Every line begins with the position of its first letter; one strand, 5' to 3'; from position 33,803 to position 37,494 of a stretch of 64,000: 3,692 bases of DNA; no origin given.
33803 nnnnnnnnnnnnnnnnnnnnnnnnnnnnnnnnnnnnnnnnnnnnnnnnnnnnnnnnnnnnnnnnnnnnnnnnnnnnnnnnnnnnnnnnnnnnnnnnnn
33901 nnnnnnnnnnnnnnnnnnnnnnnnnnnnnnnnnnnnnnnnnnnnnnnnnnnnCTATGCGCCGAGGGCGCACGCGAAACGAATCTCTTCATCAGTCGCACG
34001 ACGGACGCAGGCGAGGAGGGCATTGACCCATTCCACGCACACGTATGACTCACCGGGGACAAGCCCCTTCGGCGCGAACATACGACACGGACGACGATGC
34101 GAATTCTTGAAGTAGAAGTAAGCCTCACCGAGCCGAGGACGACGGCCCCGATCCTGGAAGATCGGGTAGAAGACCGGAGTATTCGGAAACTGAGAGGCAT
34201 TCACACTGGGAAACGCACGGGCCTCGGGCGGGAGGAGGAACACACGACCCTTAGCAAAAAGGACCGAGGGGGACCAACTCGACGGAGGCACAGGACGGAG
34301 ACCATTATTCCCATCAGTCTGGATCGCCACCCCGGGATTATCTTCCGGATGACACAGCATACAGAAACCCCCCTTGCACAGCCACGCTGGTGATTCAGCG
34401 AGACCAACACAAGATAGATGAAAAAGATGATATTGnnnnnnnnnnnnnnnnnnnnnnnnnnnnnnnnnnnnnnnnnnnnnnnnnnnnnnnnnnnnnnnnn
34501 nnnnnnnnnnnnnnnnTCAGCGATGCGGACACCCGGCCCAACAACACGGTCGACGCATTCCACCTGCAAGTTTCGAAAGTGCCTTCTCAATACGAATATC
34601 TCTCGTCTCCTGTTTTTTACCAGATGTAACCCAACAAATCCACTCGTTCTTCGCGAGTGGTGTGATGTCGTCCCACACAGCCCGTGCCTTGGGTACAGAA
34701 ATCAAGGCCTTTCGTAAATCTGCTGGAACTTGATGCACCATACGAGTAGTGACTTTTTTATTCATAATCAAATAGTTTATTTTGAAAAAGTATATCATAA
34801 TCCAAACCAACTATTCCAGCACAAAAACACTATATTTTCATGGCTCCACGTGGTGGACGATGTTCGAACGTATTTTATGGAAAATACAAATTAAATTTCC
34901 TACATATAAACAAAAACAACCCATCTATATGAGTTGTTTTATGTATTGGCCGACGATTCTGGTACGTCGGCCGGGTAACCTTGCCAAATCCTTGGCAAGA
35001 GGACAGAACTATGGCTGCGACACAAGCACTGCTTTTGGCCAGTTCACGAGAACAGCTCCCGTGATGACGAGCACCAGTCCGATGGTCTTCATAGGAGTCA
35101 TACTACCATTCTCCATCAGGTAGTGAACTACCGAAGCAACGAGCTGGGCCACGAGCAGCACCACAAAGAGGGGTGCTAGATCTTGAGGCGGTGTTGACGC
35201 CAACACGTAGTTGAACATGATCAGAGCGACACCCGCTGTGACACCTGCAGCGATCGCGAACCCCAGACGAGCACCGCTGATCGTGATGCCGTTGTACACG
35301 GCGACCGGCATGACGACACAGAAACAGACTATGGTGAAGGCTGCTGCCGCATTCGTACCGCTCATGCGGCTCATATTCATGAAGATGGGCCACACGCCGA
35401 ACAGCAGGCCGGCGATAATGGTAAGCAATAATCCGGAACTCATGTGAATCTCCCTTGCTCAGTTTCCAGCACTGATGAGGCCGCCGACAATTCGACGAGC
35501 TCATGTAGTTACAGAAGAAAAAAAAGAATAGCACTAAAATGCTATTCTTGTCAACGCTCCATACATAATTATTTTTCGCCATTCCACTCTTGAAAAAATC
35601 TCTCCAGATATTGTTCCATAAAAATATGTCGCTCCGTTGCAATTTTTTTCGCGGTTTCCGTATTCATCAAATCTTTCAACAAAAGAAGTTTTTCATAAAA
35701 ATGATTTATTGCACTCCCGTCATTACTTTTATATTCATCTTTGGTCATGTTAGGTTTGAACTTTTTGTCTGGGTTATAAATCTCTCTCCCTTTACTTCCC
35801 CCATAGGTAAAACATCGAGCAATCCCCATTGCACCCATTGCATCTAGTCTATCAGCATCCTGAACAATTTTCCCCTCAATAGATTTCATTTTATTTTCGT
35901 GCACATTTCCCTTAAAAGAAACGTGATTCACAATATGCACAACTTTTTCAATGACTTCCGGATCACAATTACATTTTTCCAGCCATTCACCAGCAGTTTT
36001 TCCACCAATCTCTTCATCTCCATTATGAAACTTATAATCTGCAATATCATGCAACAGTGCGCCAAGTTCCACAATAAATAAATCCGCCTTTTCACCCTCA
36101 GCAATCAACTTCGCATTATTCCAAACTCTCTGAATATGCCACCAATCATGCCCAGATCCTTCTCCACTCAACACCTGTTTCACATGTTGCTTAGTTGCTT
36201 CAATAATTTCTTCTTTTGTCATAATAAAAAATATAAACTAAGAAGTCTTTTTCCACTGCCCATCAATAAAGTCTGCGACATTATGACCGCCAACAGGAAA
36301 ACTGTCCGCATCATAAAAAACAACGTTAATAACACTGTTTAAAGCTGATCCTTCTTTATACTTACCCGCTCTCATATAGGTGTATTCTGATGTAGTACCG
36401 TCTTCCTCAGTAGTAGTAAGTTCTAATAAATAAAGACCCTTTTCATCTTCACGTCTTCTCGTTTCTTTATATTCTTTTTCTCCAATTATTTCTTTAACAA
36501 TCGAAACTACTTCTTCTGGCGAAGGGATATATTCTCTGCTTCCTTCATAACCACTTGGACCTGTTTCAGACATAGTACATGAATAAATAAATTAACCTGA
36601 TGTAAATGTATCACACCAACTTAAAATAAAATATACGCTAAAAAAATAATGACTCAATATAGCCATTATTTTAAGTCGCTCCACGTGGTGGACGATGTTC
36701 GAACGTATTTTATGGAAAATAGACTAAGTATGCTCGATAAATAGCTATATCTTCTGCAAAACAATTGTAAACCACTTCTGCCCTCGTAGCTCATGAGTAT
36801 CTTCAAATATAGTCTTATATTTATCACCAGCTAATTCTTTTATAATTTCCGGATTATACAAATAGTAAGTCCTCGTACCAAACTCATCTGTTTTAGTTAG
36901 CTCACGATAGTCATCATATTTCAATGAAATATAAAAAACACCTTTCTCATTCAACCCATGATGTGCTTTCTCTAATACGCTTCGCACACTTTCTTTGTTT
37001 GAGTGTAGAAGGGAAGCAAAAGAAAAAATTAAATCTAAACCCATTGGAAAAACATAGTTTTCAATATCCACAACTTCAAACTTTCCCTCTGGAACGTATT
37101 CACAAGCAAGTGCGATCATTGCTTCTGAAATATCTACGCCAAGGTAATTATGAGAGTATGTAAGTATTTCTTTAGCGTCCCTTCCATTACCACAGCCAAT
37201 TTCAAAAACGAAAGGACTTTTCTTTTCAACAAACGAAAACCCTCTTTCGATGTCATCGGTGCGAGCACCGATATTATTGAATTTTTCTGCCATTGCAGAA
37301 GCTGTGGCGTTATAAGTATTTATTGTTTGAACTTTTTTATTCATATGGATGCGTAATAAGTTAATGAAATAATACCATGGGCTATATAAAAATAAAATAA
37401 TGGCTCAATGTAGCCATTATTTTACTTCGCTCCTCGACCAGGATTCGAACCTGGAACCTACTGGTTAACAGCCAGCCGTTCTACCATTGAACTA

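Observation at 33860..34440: GC-rich 550-bp block with a near-consensus promoter immediately upstream of the RT: candidate RT-associated ncRNA or orphan gene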

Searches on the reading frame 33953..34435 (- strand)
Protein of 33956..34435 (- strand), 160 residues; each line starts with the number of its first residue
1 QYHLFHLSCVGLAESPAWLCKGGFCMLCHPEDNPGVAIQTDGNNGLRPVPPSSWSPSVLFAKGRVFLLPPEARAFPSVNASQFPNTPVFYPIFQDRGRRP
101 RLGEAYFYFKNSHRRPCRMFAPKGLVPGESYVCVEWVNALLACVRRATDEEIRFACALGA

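Call 5: search_protein_families(library=pfam, proteins=[window:33953-34360:-], max_evalue=0.1)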
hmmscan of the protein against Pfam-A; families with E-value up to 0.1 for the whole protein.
window:33953-34360:- (135 aa): 0 families

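Call 8: search_protein_families(library=padloc, proteins=[window:33953-34360:-], max_evalue=0.1)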
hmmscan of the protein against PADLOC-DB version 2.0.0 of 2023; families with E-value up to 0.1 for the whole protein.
window:33953-34360:- (135 aa): 0 families

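Call 9: search_protein_families(library=ncbifam, proteins=[window:33953-34360:-], max_evalue=0.1)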
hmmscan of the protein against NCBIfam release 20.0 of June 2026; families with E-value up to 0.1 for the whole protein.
window:33953-34360:- (135 aa): 0 families

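Call 12: find_homologous_proteins(query=window:33956-34435:-, max_evalue=0.01)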
Query seq(160 aa): 36 candidates shared short words with the query, none scored E <= 0.01.

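Call 30: search_protein_representatives(protein=window:33953-34360:-)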
Query: 135 residues. Proteins with E-value up to 0.001 (for the whole library): 7; up to 1e-10: 2; up to 1e-30: 0. The best 7 are listed.
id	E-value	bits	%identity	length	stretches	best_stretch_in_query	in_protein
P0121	6.3e-30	120.6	56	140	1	23-127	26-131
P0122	1.5e-23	99.9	46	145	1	15-132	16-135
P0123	4.1e-05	40.1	34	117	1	30-130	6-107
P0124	1.3e-04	38.6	25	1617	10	80-127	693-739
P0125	4.4e-04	36.8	39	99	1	38-121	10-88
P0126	4.6e-04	36.7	39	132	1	34-131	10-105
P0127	6.8e-04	36.2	61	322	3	104-121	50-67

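Call 33: find_homologous_proteins(query=A3, max_evalue=0.001)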
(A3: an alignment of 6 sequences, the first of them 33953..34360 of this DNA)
Query A3 (6 sequences) (135 aa, profile of the alignment): 4 proteins with E <= 0.001 among 1278 candidates.
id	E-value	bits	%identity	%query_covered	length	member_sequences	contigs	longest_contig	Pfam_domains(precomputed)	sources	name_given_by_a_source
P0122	1.3e-45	172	43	99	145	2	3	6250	-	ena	-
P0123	5.9e-38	147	32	75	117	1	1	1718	-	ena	-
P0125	6.7e-35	138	37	61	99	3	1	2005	-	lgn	-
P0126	1.3e-32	130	34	73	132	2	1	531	-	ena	-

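Call 34: find_encoding_contigs(protein=P0122, flank=6000)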
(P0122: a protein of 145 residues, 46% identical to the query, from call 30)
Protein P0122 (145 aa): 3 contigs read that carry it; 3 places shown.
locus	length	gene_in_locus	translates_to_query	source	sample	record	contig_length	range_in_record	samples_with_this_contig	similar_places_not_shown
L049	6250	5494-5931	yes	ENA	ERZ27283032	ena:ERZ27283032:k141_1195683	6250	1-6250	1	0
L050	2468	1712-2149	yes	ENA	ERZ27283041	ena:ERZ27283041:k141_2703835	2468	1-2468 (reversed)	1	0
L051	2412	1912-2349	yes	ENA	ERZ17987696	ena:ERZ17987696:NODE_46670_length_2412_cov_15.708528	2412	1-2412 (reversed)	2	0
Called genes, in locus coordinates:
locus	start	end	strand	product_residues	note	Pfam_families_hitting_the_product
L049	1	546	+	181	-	?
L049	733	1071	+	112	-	-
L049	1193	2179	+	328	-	PF00579:tRNA-synt_1b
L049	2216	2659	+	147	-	PF07681:DoxX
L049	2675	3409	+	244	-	PF04402:SIMPL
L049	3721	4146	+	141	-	PF01551:Peptidase_M23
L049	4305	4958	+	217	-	PF01966:HD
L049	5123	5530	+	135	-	-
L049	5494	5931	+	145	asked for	-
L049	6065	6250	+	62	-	?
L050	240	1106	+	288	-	PF00459:Inositol_P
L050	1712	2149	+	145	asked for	-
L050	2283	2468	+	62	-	?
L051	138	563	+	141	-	PF01551:Peptidase_M23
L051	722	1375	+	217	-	PF01966:HD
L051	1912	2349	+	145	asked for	-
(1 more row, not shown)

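Call 35: find_encoding_contigs(protein=P0121, flank=6000)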
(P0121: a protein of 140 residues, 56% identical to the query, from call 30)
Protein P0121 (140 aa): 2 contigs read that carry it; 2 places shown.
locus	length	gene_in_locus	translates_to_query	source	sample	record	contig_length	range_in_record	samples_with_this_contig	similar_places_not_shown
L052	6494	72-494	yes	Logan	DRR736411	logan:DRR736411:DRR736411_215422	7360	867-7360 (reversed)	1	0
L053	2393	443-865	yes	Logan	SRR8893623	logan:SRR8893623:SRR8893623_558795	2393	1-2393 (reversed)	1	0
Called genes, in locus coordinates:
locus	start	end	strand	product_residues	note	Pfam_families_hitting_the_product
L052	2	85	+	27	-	?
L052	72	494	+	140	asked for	-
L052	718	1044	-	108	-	-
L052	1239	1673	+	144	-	PF09945:DUF2177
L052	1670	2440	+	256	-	PF06966:DUF1295, PF02544:Steroid_dh (weak)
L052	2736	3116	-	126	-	PF11964:SpoIIAA-like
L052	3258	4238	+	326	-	PF13354:Beta-lactamase2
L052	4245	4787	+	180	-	PF00265:TK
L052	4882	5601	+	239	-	PF07722:Peptidase_C26, PF00117:GATase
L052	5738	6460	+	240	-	PF00005:ABC_tran, PF13304:AAA_21 (faint)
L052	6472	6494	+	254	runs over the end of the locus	PF01061:ABC2_membrane, PF12698:ABC2_membrane_3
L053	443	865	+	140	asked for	-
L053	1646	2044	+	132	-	PF09945:DUF2177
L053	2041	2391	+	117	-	?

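Call 36: find_encoding_contigs(protein=P0125, flank=6000)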
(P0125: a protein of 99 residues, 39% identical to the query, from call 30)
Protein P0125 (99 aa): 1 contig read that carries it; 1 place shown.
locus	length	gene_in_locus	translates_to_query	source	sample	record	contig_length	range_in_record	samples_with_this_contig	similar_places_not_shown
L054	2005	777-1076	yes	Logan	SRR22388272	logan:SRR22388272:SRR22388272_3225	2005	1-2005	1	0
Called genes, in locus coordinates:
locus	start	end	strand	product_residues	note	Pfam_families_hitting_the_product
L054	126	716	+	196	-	PF02245:Pur_DNA_glyco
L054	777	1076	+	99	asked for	-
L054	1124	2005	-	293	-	?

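Call 37: find_encoding_contigs(protein=P0123, flank=6000)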
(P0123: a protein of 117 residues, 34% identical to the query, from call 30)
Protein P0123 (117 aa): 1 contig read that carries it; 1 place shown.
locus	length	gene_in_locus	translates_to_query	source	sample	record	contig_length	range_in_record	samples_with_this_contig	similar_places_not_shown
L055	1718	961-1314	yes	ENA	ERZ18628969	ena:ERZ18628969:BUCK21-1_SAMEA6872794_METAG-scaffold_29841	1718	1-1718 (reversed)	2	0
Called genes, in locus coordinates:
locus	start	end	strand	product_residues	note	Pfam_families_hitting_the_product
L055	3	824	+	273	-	?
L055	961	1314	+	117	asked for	-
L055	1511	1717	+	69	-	?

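Call 43: predict_structure(alignment_id=A3)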
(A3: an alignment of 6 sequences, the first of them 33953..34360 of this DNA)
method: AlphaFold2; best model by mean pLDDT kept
length: 135 residues; sequences in the alignment: 6
mean_pLDDT: 76.3   pTM: 0.67
mean pLDDT of the five models: 76.3, 63.7, 62.1, 61.6, 61.5
residues with pLDDT >= 90: 55; 70-90: 44; 50-70: 6; < 50: 30
segments of 3 or more residues with pLDDT < 50: 1-29
pLDDT, mean of each block of 10 residues (from residue 1): 33 38 42 88 91 83 91 84 76 93 94 91 93 68
secondary structure, 60 per line:
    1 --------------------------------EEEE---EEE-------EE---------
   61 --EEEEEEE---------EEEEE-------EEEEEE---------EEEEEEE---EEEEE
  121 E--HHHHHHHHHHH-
elements in order: E33-36 E40-42 E63-69 E79-83 E91-96 E106-112 E116-121 H124-134

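Call 49: fold_search(model_id=the predicted structure, library=pdb)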
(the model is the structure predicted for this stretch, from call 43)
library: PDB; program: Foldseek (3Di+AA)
matches with E <= 10: 206; with E <= 0.001: 0
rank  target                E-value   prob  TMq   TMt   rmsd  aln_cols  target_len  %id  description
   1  2a1a_A                2.5e-01  0.47  0.26  0.23  10.8        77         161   13  PKR kinase domain-eIF2alpha Complex (released 2005-09-27)
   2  2a19_A                5.0e-01  0.33  0.26  0.22  10.5        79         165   11  PKR kinase domain- eIF2alpha- AMP-PNP complex. (released 2005-09-27)
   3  2k75_MODEL_1_A        6.0e-01  0.07  0.19  0.22   9.5       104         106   10  Solution NMR structure of the OB domain of Ta0387 from Thermoplasma acidophilum. Northeast Structural Genomics (released 2008-08-19)
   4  8z5g_AA               6.4e-01  0.54  0.29  0.26   5.3        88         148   14  Cryo-EM structure of E.coli SPFH-NfeD family protein complex QmcA-YbbJ (released 2024-08-21)
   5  1yez_MODEL_1_A        8.0e-01  0.51  0.31  0.54   4.2        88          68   14  Solution structure of the conserved protein from the gene locus MM1357 of Methanosarcina mazei. Northeast Stru (released 2005-02-22)
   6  7cfc_E                8.0e-01  0.16  0.28  0.25  12.9       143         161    6  Drosophila melanogaster Krimper eTud1-Ago3 complex (released 2021-06-02)
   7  6cqm_A                9.0e-01  0.08  0.23  0.29   7.8       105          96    8  Crystal Structure of mitochondrial single-stranded DNA binding proteins from S. cerevisiae, Rim1 (Form2) (released 2018-05-30)
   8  8qsv                  9.5e-01  0.14  0.23  0.13  11.0        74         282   18  Crystal structure of SPOUT1/CENP-32 bound to SAM (released 2024-10-23)
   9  9mrx_A                1.0e+00  0.33  0.27  0.20   6.7        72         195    7  Cryo-EM structure of KwaA-KwaB complex (released 2025-08-06)
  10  7cfc_C                1.1e+00  0.06  0.20  0.16  14.9       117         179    9  Drosophila melanogaster Krimper eTud1-Ago3 complex (released 2021-06-02)
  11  3j80_i                1.1e+00  0.13  0.23  0.29  10.4        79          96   11  CryoEM structure of 40S-eIF1-eIF1A preinitiation complex (released 2014-11-05)
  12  8bn3_C1               1.2e+00  0.10  0.24  0.23   9.8        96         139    7  Yeast 80S, ES7s delta, eIF5A, Stm1 containing (released 2024-01-10)
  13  3wwv                  1.3e+00  0.28  0.20  0.39   3.8        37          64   16  C-terminal domain of stomatin operon partner protein 1510-C from Pyrococcus horikoshii (released 2014-10-01)
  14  2k5h_MODEL_1_A        1.4e+00  0.16  0.28  0.35  16.2       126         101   12  Solution NMR structure of protein encoded by MTH693 from Methanobacterium thermoautotrophicum: Northeast Struc (released 2008-08-19)
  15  7mjx_A                1.4e+00  0.11  0.20  0.07  11.2        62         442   13  MiaB in the complex with 5'-deoxyadenosine, methionine and RNA (released 2021-09-15)
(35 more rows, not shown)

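Call 79: search_protein_families(library=phrogs, alignment_id=A3, max_evalue=0.01)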
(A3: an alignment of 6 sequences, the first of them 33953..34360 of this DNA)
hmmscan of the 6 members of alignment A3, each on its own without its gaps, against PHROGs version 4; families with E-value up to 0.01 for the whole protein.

A. member 1, window:33953-34360:- (135 aa): 0 families

B. families by the number of members that match (of 6 scanned): 0 families

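Call 80: fold_search(model_id=the predicted structure, library=viral)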
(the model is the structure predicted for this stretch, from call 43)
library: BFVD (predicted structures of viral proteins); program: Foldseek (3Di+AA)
matches with E <= 10: 158; with E <= 0.001: 0
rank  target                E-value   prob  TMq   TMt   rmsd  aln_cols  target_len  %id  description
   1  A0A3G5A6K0            9.8e-02  0.30  0.23  0.07  10.9       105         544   16  WWE domain-containing protein [Hyperionvirus sp.]
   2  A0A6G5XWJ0            1.6e-01  0.30  0.26  0.24   7.2       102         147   15  (no name in the UniProt tables at hand)
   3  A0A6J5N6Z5            2.2e-01  0.12  0.21  0.24  11.6       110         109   12  Uncharacterized protein [uncultured Caudovirales phage]
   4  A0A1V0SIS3            4.2e-01  0.25  0.24  0.19  10.5        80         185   16  Translation initiation factor 1A / IF-1 [Klosneuvirus KNV1]
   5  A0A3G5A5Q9            4.2e-01  0.21  0.23  0.22  10.8        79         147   14  Uncharacterized protein [Hyperionvirus sp.]
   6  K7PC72                4.4e-01  0.03  0.12  0.03  12.5       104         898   14  Membrane protein ORF65 [Cyprinid herpesvirus 1]
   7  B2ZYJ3                5.3e-01  0.21  0.30  0.34  11.0       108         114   11  Uncharacterized protein [Ralstonia phage phiRSL1]
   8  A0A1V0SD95            5.6e-01  0.28  0.25  0.18  10.5        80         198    9  Translation initiation factor 1A / IF-1 [Indivirus ILV1]
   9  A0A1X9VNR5            6.3e-01  0.18  0.24  0.32  10.3        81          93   16  S1 motif domain-containing protein [Mimivirus AB-566-O17]
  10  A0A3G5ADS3            7.9e-01  0.15  0.24  0.15  12.1        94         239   17  Translation initiation factor eIF-1A [Hyperionvirus sp.]
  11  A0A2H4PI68            8.9e-01  0.06  0.19  0.19  18.6       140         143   14  Uncharacterized protein [Streptomyces phage WRightOn]
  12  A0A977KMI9            8.9e-01  0.06  0.18  0.04  11.2       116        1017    9  (no name in the UniProt tables at hand)
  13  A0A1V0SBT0            9.4e-01  0.18  0.25  0.18  10.5        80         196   12  Translation initiation factor 1A / IF-1 [Catovirus CTV1]
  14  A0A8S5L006            1.1e+00  0.01  0.11  0.05  17.9       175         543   13  Maturation protein [ssRNA phage SRR6960799_5]
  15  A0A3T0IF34            1.1e+00  0.08  0.21  0.15   9.3        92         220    9  (no name in the UniProt tables at hand)
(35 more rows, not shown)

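Call 81: search_protein_families(library=pfam, proteins=[L052:718-1044:-], max_evalue=0.01)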
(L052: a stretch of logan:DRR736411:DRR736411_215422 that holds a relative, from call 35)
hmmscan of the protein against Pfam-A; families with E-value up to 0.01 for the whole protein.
L052:718-1044:- (108 aa): 0 families

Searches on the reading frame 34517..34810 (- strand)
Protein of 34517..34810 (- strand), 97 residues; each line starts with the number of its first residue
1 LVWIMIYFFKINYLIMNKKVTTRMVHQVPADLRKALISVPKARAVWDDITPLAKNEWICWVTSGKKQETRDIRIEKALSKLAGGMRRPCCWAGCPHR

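Call 5: search_protein_families(library=pfam, proteins=[window:34517-34810:-], max_evalue=0.1)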
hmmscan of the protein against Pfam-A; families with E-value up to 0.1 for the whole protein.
window:34517-34810:- (97 aa): 2 families
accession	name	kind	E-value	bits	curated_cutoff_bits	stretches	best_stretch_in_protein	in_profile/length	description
PF13376.11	OmdA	-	2.6e-18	66.2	25.6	1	27-83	3-59/60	Bacteriocin-protection, YdeI or OmpD-Associated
PF06576.17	DUF1133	-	0.058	13.2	23.1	1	11-80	46-114/176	Protein of unknown function (DUF1133)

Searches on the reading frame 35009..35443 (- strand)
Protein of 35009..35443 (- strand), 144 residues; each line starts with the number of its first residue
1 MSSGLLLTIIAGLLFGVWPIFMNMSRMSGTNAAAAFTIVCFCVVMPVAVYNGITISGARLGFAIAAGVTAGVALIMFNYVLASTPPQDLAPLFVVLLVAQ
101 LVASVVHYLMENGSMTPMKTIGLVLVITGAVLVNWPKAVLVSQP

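Call 5: search_protein_families(library=pfam, proteins=[window:35009-35443:-], max_evalue=0.1)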
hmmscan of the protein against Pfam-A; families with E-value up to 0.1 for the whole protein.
window:35009-35443:- (144 aa): 3 families
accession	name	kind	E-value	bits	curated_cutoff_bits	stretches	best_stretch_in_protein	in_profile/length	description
PF00892.27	EamA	-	1.6e-06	28.9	28.2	1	3-134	2-134/135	EamA-like transporter family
PF02116.20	STE2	-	0.029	14.1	27.2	1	58-110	31-83/280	Fungal pheromone mating factor STE2 GPCR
PF00523.23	Fusion_gly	-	0.066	11.9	29.8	1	51-75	89-113/487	Fusion glycoprotein F0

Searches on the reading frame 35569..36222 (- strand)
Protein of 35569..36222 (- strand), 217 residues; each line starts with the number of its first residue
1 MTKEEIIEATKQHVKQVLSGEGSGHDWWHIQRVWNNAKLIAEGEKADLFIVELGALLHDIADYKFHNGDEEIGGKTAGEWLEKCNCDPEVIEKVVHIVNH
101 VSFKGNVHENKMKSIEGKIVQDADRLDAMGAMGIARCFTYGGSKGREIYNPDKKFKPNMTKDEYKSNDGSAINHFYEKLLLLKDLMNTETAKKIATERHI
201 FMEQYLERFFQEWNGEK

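Call 5: search_protein_families(library=pfam, proteins=[window:35569-36222:-], max_evalue=0.1)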
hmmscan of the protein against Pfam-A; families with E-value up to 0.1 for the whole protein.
window:35569-36222:- (217 aa): 4 families
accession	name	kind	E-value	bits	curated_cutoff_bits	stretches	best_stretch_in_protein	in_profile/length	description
PF01966.28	HD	-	9e-13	49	22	1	29-129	4-116/116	HD domain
PF18699.6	MRPL52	-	0.0038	17.9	26.6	1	56-119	19-79/92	Mitoribosomal protein mL52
PF12261.14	T_hemolysin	-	0.039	14.2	27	1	161-208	16-66/174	Thermostable hemolysin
PF24391.1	HD-CE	-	0.057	13.5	27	1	25-61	7-49/263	HD-CE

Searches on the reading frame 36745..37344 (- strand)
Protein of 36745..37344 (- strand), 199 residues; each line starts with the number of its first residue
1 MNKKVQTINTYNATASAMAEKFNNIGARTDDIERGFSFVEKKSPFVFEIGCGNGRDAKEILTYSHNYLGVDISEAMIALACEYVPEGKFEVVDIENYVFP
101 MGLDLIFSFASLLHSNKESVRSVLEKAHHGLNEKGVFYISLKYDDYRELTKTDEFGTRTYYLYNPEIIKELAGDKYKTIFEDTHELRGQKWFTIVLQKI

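Call 81: search_protein_families(library=pfam, proteins=[window:36745-37344:-], max_evalue=0.01)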
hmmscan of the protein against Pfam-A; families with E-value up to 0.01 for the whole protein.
window:36745-37344:- (199 aa): 6 families
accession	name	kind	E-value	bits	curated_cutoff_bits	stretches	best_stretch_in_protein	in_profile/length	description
PF13649.12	Methyltransf_25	-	3e-13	50.7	27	1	46-135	1-97/97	Methyltransferase domain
PF08241.18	Methyltransf_11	-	1.3e-10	42.2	21.2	1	48-139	2-95/95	Methyltransferase domain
PF08242.18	Methyltransf_12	-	1.8e-10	41.8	30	1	48-137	2-98/98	Methyltransferase domain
PF13847.12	Methyltransf_31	-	1e-08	35.4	27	1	46-143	7-113/145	Methyltransferase domain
PF13489.12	Methyltransf_23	-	2.2e-05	24.7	27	1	40-142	20-119/164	Methyltransferase domain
PF16567.10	CagD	-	0.0072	16.6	25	1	105-173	20-86/205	Pathogenicity island component CagD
